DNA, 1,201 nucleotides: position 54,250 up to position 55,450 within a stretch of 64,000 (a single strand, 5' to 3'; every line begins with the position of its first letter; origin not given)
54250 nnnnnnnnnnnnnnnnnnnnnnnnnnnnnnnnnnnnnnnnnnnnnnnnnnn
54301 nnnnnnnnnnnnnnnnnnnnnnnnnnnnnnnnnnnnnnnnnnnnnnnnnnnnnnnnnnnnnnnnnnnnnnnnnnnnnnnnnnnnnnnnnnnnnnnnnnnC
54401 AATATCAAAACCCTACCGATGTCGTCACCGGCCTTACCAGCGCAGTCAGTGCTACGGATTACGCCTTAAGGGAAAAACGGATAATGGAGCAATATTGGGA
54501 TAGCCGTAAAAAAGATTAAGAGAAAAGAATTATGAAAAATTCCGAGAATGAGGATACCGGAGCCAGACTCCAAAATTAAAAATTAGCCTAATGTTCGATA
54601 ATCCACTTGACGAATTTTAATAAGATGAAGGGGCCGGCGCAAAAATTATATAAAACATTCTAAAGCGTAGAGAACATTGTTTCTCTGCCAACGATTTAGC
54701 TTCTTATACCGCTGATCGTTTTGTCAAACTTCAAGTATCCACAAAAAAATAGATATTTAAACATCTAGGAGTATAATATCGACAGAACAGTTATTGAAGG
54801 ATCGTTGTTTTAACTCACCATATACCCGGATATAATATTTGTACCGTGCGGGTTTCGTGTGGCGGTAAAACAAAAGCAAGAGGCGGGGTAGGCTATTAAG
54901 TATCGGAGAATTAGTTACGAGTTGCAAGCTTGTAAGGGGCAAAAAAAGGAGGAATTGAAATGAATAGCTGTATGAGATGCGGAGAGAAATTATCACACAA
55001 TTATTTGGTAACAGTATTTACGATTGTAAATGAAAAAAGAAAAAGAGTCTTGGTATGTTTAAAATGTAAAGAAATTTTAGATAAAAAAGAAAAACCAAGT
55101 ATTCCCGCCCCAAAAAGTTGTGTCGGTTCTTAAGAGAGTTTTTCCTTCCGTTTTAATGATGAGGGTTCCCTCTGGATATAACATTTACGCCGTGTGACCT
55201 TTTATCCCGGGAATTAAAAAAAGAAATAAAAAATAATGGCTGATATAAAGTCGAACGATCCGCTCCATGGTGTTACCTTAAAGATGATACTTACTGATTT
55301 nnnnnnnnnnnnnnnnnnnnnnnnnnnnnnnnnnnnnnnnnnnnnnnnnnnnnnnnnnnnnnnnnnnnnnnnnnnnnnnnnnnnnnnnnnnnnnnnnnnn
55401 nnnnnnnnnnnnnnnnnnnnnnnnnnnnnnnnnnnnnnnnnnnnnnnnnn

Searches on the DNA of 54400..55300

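Call 61: search_rna_families(source=window, start=54400, end=55300, threshold=evalue, max_evalue=1)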
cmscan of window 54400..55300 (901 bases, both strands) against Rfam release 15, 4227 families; matches with E-value up to 1: 0.
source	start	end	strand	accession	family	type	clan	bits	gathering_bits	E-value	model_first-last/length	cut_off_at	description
